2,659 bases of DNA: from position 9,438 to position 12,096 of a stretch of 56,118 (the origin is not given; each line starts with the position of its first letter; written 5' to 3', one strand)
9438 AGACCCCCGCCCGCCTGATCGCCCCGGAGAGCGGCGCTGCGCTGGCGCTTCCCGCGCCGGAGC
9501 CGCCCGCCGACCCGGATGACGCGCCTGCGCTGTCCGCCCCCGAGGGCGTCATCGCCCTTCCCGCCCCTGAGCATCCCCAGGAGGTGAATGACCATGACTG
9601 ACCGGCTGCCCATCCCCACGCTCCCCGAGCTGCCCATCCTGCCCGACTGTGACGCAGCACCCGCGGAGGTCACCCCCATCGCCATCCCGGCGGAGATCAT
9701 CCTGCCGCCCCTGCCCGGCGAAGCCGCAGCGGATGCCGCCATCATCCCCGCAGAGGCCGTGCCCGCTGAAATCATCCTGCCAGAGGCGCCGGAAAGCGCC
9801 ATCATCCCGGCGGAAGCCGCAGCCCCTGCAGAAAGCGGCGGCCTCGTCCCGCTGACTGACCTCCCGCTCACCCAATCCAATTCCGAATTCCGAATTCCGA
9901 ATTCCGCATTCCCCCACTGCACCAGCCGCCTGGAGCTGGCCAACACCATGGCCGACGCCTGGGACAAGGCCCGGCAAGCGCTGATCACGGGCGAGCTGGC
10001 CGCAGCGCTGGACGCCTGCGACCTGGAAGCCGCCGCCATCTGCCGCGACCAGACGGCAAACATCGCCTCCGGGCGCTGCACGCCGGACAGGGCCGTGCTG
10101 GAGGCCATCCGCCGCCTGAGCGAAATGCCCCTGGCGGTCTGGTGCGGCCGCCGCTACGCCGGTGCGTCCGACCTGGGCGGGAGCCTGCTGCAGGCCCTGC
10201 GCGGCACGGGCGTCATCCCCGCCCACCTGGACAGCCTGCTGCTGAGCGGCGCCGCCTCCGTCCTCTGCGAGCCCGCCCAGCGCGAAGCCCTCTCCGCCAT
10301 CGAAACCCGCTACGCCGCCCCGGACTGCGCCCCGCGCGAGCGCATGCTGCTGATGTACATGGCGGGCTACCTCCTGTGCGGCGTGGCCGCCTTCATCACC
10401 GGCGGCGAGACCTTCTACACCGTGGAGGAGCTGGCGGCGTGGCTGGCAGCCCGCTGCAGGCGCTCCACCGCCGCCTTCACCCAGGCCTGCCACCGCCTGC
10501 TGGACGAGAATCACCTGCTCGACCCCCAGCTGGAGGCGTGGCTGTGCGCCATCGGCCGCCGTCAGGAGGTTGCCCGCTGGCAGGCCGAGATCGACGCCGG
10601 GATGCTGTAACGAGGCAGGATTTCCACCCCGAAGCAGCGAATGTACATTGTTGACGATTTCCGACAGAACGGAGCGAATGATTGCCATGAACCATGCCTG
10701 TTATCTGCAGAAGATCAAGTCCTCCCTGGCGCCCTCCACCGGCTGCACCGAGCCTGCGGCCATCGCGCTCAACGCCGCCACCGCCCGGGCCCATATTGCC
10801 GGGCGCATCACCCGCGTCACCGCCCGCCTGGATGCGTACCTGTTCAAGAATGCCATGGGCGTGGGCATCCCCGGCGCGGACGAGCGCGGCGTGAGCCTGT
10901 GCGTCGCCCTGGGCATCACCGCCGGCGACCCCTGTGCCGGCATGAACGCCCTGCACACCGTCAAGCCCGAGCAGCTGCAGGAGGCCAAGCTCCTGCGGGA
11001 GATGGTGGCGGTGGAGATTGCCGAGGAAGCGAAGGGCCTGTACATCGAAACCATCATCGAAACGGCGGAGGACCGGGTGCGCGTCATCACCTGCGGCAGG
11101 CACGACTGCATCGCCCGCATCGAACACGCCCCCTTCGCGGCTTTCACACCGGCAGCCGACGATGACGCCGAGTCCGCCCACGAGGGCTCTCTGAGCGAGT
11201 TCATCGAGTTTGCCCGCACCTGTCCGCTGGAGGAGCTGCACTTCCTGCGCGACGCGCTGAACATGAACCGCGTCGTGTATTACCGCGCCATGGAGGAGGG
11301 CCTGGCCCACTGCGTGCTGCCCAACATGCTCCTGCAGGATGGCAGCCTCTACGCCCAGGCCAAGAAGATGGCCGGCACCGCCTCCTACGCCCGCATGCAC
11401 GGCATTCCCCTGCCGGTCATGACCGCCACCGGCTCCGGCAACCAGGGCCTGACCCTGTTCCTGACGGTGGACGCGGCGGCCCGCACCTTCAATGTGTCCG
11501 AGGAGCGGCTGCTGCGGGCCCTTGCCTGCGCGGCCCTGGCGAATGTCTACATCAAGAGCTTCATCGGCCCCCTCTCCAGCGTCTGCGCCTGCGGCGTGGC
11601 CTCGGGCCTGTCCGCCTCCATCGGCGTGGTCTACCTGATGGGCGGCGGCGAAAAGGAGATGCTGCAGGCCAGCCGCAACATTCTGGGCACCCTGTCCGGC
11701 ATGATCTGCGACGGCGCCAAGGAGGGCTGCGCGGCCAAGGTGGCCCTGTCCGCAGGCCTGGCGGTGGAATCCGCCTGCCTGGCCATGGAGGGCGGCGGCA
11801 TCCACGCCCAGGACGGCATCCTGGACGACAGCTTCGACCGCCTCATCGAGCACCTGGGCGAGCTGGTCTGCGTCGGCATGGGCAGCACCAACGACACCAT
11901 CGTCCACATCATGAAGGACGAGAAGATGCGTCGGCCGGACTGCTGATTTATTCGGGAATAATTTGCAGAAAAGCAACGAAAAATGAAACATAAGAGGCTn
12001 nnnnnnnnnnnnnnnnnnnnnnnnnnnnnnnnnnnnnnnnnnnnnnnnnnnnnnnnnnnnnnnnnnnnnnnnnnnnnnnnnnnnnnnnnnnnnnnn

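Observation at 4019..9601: Giant DUF4011 / SF1 helicase / nuclease-fold / DUF3320 protein (Hhe-like) whose ATPase is split by an ~880-residue insertion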

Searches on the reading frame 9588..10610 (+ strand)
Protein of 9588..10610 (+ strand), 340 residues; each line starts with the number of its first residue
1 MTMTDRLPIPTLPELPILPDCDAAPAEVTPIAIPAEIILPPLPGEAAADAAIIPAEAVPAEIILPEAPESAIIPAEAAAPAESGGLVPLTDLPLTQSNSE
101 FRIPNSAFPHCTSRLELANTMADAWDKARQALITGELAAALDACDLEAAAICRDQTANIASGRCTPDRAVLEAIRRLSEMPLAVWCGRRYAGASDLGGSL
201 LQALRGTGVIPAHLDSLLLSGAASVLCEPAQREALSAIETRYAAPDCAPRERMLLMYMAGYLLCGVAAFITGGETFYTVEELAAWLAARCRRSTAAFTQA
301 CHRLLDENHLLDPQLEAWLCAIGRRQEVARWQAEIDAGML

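Call 5: search_protein_families(library=pfam, proteins=[window:9588-10610:+], max_evalue=0.01)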
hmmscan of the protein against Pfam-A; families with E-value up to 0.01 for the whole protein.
window:9588-10610:+ (340 aa): 0 families

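Call 6: search_protein_families(library=padloc, proteins=[window:9588-10610:+], max_evalue=0.01)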
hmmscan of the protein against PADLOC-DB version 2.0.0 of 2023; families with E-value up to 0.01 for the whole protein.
window:9588-10610:+ (340 aa): 0 families

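Call 7: search_protein_families(library=ncbifam, proteins=[window:9588-10610:+], max_evalue=0.01)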
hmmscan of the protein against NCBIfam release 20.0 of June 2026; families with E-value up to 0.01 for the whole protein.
window:9588-10610:+ (340 aa): 0 families

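Call 36: find_homologous_proteins(query=window:9588-10607:+, max_evalue=0.001)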
Query window:9588-10607:+ (340 aa): 42 proteins with E <= 0.001 among 8000 candidates.
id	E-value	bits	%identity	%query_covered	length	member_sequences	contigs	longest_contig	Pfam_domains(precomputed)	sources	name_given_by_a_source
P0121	3.4e-180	617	88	99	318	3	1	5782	-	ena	-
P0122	6.1e-168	576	82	94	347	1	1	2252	-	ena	-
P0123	1.1e-154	533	75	98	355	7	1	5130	-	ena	-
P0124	4.6e-148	511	74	99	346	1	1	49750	-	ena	-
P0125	1.6e-118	414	68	86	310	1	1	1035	-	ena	-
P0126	5.1e-113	396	66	97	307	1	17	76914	-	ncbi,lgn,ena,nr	ncbi:MAG: hypothetical protein IJE07_13420 [Clostridia bacterium]|nr:hypothetical protein [Clostridi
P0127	4.3e-111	390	63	98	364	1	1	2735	-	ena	-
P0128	5.0e-109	383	61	97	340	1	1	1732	-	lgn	-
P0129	2.8e-108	380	68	81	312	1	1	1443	-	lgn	-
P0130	7.2e-108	379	61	99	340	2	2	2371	-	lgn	-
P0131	1.0e-106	375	77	68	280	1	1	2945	-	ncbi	-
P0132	1.9e-105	371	71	73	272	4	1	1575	-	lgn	-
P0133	3.1e-105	370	72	73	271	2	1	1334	-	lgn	-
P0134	3.0e-102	361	64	80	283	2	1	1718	-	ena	-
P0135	4.7e-102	360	63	83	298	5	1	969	-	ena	-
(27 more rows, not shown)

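Call 45: search_protein_representatives(alignment_id=A1)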
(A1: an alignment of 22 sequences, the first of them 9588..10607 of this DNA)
Query: 22 sequences, 306 profile positions. Proteins with E-value up to 0.001 (for the whole library): 166; up to 1e-10: 78; up to 1e-30: 2. The best 150 are listed.
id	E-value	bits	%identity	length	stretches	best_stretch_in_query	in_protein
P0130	3.4e-147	506.1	-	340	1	1-306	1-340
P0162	2.4e-69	250.4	-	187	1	155-306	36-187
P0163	3.5e-27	112.0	-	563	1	3-300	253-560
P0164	1.3e-26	110.1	-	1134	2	55-290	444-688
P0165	3.2e-26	108.8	-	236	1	72-302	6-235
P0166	4.7e-26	108.2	-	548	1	74-298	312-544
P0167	6.1e-26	107.9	-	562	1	64-303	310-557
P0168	1.4e-25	106.7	-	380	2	198-301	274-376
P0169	1.9e-24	103.0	-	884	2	70-295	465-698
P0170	1.9e-24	103.0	-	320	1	66-300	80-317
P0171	4.1e-24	101.9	-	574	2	202-300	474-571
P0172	5.3e-23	98.2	-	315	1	30-301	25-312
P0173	1.7e-22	96.6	-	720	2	199-298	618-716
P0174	3.5e-22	95.5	-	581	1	70-304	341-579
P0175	6.7e-22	94.6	-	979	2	48-290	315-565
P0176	2.8e-21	92.5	-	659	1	72-303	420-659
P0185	1.1e-18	84.0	-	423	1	71-301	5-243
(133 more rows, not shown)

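Call 47: search_protein_families(library=pfam, proteins=[P0163, P0166, P0167, P0164, P0169, P0175, P0185, P0170, P0172, P0176], max_evalue=0.001)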
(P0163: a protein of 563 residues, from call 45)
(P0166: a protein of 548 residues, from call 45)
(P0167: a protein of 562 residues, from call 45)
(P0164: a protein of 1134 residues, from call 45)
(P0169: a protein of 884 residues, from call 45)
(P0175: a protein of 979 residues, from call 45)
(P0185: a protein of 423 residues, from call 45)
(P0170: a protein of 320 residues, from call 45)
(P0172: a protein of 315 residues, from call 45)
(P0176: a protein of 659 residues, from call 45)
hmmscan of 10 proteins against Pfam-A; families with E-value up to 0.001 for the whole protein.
P0163 (563 aa): 4 families
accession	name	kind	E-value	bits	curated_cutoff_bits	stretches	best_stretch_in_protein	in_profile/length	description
PF00069.31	Pkinase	-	1.1e-24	87.7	31.7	1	133-282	92-251/263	Protein kinase domain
PF07714.23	PK_Tyr_Ser-Thr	-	1.6e-17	64.1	23.1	1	95-274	53-240/258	Protein tyrosine and serine/threonine kinase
PF06293.20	Kdo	-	7.1e-05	22.8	21.3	1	134-185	114-167/207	Lipopolysaccharide kinase (Kdo/WaaP) family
PF03109.22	ABC1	-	0.00027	20.6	22.9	1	152-199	180-226/244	ABC1 atypical kinase-like domain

P0166 (548 aa): 2 families
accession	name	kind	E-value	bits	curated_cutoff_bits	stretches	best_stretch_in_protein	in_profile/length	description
PF00069.31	Pkinase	-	3.2e-08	33.7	31.7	1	95-263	53-243/263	Protein kinase domain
PF07714.23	PK_Tyr_Ser-Thr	-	7.1e-07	29.2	23.1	1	96-261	57-238/258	Protein tyrosine and serine/threonine kinase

P0167 (562 aa): 4 families
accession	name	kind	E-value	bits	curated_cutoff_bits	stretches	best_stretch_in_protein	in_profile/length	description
PF00069.31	Pkinase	-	7.5e-32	111.2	31.7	1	68-266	21-239/263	Protein kinase domain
PF07714.23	PK_Tyr_Ser-Thr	-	3.8e-25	89.1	23.1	1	92-269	54-239/258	Protein tyrosine and serine/threonine kinase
PF01636.29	APH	-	1.9e-05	25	23.2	1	151-182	165-196/239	Phosphotransferase enzyme family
PF03109.22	ABC1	-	0.00075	19.1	22.9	0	107-190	136-221/244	ABC1 atypical kinase-like domain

P0164 (1134 aa): 6 families
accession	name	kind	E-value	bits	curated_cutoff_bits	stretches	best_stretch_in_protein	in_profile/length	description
PF00069.31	Pkinase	-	2.2e-28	99.8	31.7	1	251-398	95-251/263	Protein kinase domain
PF07714.23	PK_Tyr_Ser-Thr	-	2.1e-20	73.6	23.1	1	257-398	104-248/258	Protein tyrosine and serine/threonine kinase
PF08797.16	HIRAN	-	1.9e-11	44.1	24.7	1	35-98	18-82/96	HIRAN domain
PF19789.6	DUF6273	-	1e-09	38.9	23.5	1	984-1123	4-171/172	Domain of unknown function (DUF6273)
PF14531.12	Kinase-like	-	0.00051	19.8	25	1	271-387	161-282/289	Kinase-like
PF01636.29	APH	-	0.00076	19.7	23.2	0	273-303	167-197/239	Phosphotransferase enzyme family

P0169 (884 aa): 4 families
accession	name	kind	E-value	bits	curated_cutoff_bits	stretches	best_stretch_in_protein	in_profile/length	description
PF00069.31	Pkinase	-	3.3e-27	96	31.7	1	254-404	92-251/263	Protein kinase domain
PF07714.23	PK_Tyr_Ser-Thr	-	2.2e-21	76.7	23.1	1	229-404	81-248/258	Protein tyrosine and serine/threonine kinase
PF14531.12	Kinase-like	-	1.6e-05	24.8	25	1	277-393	161-282/289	Kinase-like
PF01636.29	APH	-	0.00021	21.6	23.2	1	278-310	166-198/239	Phosphotransferase enzyme family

P0175 (979 aa): 4 families
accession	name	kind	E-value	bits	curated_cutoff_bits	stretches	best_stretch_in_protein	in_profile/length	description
PF00069.31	Pkinase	-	9.2e-28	97.8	31.7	1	99-284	52-251/263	Protein kinase domain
PF07714.23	PK_Tyr_Ser-Thr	-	1.3e-22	80.8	23.1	1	99-284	55-248/258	Protein tyrosine and serine/threonine kinase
PF14531.12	Kinase-like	-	0.00015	21.6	25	1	157-274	161-283/289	Kinase-like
PF01636.29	APH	-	0.00032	21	23.2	0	159-188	167-196/239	Phosphotransferase enzyme family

P0185 (423 aa): 0 families

P0170 (320 aa): 0 families

P0172 (315 aa): 0 families

P0176 (659 aa): 1 family
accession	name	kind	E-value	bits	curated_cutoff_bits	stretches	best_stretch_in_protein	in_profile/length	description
PF00069.31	Pkinase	-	1.2e-05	25.3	31.7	0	209-292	50-136/263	Protein kinase domain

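Call 80: predict_structure(alignment_id=A1)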
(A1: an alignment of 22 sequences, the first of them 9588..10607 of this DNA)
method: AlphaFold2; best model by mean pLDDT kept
length: 340 residues; sequences in the alignment: 22
mean_pLDDT: 75.3   pTM: 0.63
mean pLDDT of the five models: 75.3, 75.1, 75.0, 68.3, 68.0
residues with pLDDT >= 90: 138; 70-90: 92; 50-70: 29; < 50: 81
segments of 3 or more residues with pLDDT < 50: 1-6, 19-23, 26-28, 30-67, 69-73, 75-79, 81-98
pLDDT, mean of each block of 10 residues (from residue 1): 48 52 48 41 40 35 38 43 34 43 75 90 90 94 92 96 90 89 71 89 87 89 87 92 95 95 90 91 93 91 90 93 89 80
secondary structure, 60 per line:
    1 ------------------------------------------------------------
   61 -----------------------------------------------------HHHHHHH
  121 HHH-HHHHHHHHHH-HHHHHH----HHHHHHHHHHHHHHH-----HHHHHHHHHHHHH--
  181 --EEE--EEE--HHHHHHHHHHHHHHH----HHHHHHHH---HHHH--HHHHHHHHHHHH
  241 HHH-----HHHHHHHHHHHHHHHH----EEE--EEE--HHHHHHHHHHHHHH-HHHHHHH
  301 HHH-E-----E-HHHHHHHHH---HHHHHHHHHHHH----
elements in order: H114-123 H125-134 H136-141 H146-160 H166-178 E183-185 E188-190 H193-207 H212-219 H223-226 H229-243 H249-264 E269-271 E274-276 H279-292 H294-303 H313-321 H325-336

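Call 82: fold_search(model_id=the predicted structure, library=pdb)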
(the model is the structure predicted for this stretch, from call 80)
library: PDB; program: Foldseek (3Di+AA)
matches with E <= 10: 39; with E <= 0.001: 0
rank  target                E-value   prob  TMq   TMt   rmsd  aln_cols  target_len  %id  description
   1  9kme_D                1.6e+00  0.10  0.14  0.19  14.0       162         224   12  Crystal structure of soluble bacteriorhodopsin NeuroBR_A (released 2025-06-04)
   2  7ura_A                2.2e+00  0.04  0.11  0.09  17.4       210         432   11  Human PORCN in complex with Palmitoleoyl-CoA (released 2022-07-20)
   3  4n06_B                3.0e+00  0.06  0.16  0.16  19.4       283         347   15  Crystal structure of Cas1 from Archaeoglobus fulgidus and its nucleolytic activity (released 2014-01-15)
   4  9kme_C                3.5e+00  0.07  0.15  0.19  14.0       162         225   12  Crystal structure of soluble bacteriorhodopsin NeuroBR_A (released 2025-06-04)
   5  5v6y_B                3.5e+00  0.07  0.10  0.07  14.5       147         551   21  Crystal structure of the human CLR:RAMP1 extracellular domain heterodimer with bound high-affinity and altered selecti (released 2018-01-31)
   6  4n06_A                3.5e+00  0.03  0.13  0.13  19.2       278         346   14  Crystal structure of Cas1 from Archaeoglobus fulgidus and its nucleolytic activity (released 2014-01-15)
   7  3r1x_B                3.6e+00  0.06  0.11  0.12  13.9       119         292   18  Crystal structure of 2-oxo-3-deoxygalactonate kinase from Klebsiella pneumoniae (released 2011-04-13)
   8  9kme_A                3.6e+00  0.04  0.13  0.15  16.1       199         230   10  Crystal structure of soluble bacteriorhodopsin NeuroBR_A (released 2025-06-04)
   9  8c5l_B                3.8e+00  0.08  0.18  0.12  15.3       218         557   15  NR2F6 ligand binding domain in complex with NSD1 peptide (released 2024-01-10)
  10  8va9_A                4.2e+00  0.02  0.10  0.13  21.3       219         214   13  Crystal structure of FeII/MnII CtCADD from Chlamydia trachomatis (released 2024-11-06)
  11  8pwi                  5.1e+00  0.02  0.11  0.14  19.6       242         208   10  Light structure of sensory rhodopsin-II solved by serial millisecond crystallography 60-90 milliseconds time-bin (released 2025-02-05)
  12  5z0v_D                5.3e+00  0.07  0.10  0.07  15.9       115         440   19  Structural insight into the Zika virus capsid encapsulating the viral genome (released 2018-04-11)
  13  2f93_MODEL_1_A        5.8e+00  0.02  0.10  0.14  20.5       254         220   11  K Intermediate Structure of Sensory Rhodopsin II/Transducer Complex in Combination with the Ground State Struc (released 2006-03-07)
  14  8c5l_A                6.1e+00  0.04  0.15  0.11  14.4       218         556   14  NR2F6 ligand binding domain in complex with NSD1 peptide (released 2024-01-10)
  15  2b1v_B                6.4e+00  0.02  0.13  0.15  16.6       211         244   11  Human estrogen receptor alpha ligand-binding domain in complex with OBCP-1M and a glucocorticoid receptor interacting  (released 2006-05-09)
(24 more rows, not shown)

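Call 84: fold_search(model_id=the predicted structure, library=viral)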
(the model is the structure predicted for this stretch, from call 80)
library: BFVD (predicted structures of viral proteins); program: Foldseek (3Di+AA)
matches with E <= 10: 37; with E <= 0.001: 0
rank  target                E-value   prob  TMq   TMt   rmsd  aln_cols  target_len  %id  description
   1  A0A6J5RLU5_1          8.5e-01  0.07  0.11  0.06  29.9       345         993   13  Uncharacterized protein [uncultured Caudovirales phage]
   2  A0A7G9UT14            1.0e+00  0.08  0.14  0.06  19.6       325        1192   15  NAD(+)--protein-arginine ADP-ribosyltransferase [Xanthomonas phage Xp12]
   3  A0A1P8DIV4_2          1.7e+00  0.04  0.11  0.05  30.9       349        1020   17  (no name in the UniProt tables at hand)
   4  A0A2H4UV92            1.8e+00  0.04  0.12  0.11  30.5       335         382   10  Uncharacterized protein [Bodo saltans virus]
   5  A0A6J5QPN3            2.1e+00  0.06  0.15  0.07  16.2       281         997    8  DUF4214 domain-containing protein [uncultured Caudovirales phage]
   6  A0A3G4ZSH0            2.5e+00  0.28  0.17  0.12  13.2       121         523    9  Uncharacterized protein [Terrestrivirus sp.]
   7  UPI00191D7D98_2       2.6e+00  0.04  0.12  0.05  38.8       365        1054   10  (no name look-up for this kind of identifier)
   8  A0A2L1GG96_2          2.6e+00  0.03  0.12  0.05  17.5       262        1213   14  Replicase [Entoleuca hypovirus 1]
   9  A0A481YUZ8            3.2e+00  0.04  0.10  0.11  24.7       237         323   14  Uncharacterized protein [Marseillevirus LCMAC103]
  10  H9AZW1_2              3.2e+00  0.02  0.11  0.06  26.9       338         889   12  VP1 [Haloarcula hispanica icosahedral virus 2]
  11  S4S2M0                3.7e+00  0.04  0.14  0.11  18.8       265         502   10  (no name in the UniProt tables at hand)
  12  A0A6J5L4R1            4.0e+00  0.01  0.09  0.07  40.0       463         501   17  Large polyvalent protein associated domain-containing protein [uncultured Caudovirales phage]
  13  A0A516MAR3            4.2e+00  0.02  0.13  0.10  20.3       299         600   13  (no name in the UniProt tables at hand)
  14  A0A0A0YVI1            4.4e+00  0.03  0.09  0.15  24.1       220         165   13  Uncharacterized protein [Erwinia phage phiEa2809]
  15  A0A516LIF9            4.4e+00  0.02  0.10  0.14  19.1       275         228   11  (no name in the UniProt tables at hand)
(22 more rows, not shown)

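Call 106: find_encoding_contigs(protein=P0172, flank=8000, max_places=2)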
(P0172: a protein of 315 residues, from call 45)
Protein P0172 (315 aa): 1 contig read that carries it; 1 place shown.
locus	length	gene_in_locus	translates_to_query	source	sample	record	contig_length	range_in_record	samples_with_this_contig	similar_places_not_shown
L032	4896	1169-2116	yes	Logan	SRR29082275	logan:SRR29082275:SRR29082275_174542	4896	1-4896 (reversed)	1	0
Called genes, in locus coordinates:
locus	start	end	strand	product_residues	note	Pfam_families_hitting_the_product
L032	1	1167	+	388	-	?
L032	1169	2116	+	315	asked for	-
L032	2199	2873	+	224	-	-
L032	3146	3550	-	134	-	PF02082:Rrf2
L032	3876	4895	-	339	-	?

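Call 109: find_encoding_contigs(protein=P0170, flank=8000, max_places=2)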
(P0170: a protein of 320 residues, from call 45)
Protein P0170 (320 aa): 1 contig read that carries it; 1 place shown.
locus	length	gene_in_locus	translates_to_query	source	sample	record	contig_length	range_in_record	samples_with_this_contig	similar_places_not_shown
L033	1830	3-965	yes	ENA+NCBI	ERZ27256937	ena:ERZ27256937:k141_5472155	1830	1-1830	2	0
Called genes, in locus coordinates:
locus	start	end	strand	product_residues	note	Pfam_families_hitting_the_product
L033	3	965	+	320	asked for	?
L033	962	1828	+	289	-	?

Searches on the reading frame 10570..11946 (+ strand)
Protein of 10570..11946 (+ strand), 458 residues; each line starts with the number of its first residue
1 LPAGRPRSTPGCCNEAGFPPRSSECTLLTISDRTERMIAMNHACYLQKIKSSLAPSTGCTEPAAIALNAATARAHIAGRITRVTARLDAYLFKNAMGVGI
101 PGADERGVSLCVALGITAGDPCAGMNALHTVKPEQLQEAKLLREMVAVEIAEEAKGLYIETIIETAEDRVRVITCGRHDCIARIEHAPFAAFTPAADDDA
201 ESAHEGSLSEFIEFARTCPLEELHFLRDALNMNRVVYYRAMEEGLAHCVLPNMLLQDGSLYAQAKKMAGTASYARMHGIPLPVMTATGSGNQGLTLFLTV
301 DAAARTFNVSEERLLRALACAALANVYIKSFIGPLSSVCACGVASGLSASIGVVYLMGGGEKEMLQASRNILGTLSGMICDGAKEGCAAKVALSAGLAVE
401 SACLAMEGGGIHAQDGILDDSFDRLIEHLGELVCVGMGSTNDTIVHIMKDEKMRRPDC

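Call 14: search_protein_families(library=pfam, proteins=[window:10570-11946:+], max_evalue=0.001)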
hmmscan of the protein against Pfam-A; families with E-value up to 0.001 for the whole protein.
window:10570-11946:+ (458 aa): 1 family
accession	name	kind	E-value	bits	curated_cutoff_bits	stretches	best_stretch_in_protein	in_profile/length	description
PF03313.21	SDH_alpha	-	2.8e-45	155.5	26.4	1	164-445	22-259/260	Serine dehydratase alpha chain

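Call 20: find_related_loci(query=window:10690-11943:+, collection=genome_contigs, flank=10000)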
Query window:10690-11943:+ (418 aa) in genome_contigs; peptide patterns used: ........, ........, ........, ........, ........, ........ (x = any residue, [..] = any of these).
48 stretches matched a pattern; 18 encode a relative of the query (tblastn E <= 1e-3); 17 distinct loci.
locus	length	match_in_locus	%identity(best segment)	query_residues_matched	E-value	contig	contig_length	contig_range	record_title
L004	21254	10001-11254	89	1-418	0e+0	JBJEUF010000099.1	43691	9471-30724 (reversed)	MAG: Aristaeellaceae bacterium isolate PUUB45_bin.019 NODE_433_length_43691_cov_23.401893, whole genome shotgun sequence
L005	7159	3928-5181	93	1-418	0e+0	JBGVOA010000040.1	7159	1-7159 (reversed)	MAG: Christensenellales bacterium isolate fecal_MAG_221 fecal_MAG_221_contig_0040, whole genome shotgun sequence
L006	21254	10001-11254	91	1-418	0e+0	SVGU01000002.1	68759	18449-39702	MAG: Clostridiales bacterium isolate SIG366 NODE_9776_length_68759_cov_2.312478, whole genome shotgun sequence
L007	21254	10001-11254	89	1-418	0e+0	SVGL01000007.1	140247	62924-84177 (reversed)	MAG: Clostridiales bacterium isolate SIG357 NODE_584_length_140247_cov_3.962632, whole genome shotgun sequence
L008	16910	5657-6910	87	1-418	0e+0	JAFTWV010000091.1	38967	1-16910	MAG: Clostridia bacterium isolate RGIG4222 Roe_deer_Colon-4__c305039, whole genome shotgun sequence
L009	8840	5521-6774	89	1-418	0e+0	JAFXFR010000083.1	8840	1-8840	MAG: Clostridia bacterium isolate RGIG6373 Sheep_Rectum-4__c341926, whole genome shotgun sequence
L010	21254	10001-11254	88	1-418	0e+0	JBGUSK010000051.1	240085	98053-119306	MAG: Christensenellales bacterium isolate fecal_MAG_95 fecal_MAG_95_contig_0051, whole genome shotgun sequence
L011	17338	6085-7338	87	1-418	0e+0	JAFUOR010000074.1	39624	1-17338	MAG: Clostridia bacterium isolate RGIG4686 Roe_deer_Rectum-5__c231497, whole genome shotgun sequence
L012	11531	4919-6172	88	1-418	0e+0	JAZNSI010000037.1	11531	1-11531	MAG: Clostridia bacterium isolate T1900044810_TS20190276.MAGScoT_cleanbin_000004 SGB_2776_k141_1145723, whole genome sho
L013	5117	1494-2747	85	1-418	0e+0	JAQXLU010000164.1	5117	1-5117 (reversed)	MAG: Clostridiales bacterium isolate SUG1310 k141_261061, whole genome shotgun sequence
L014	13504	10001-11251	85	2-418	0e+0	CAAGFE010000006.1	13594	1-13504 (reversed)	MAG TPA_asm: Clostridia bacterium, isolate HGM11610, WGS project CAAGFE010000000 data, contig: SRS476193_30_k119_20231,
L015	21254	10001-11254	86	1-418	0e+0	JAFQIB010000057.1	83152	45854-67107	MAG: Clostridia bacterium isolate RGIG1839 Goat_Cecum-5__c1128, whole genome shotgun sequence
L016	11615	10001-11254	95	1-418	0e+0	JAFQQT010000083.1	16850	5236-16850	MAG: Clostridia bacterium isolate RGIG2065 Goat_Colon-2__c668947, whole genome shotgun sequence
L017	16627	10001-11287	37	1-412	6e-74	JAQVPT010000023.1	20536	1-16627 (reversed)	MAG: Bacteroidales bacterium isolate STF1_21 NODE_6374_length_20536_cov_3.000637_Sandtown_F1, whole genome shotgun seque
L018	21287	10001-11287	35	1-412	7e-73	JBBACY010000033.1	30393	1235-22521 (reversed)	MAG: Bacteroidales bacterium isolate SO_2017_LW2_102 scaffold_3332_c1_LW138R_2017, whole genome shotgun sequence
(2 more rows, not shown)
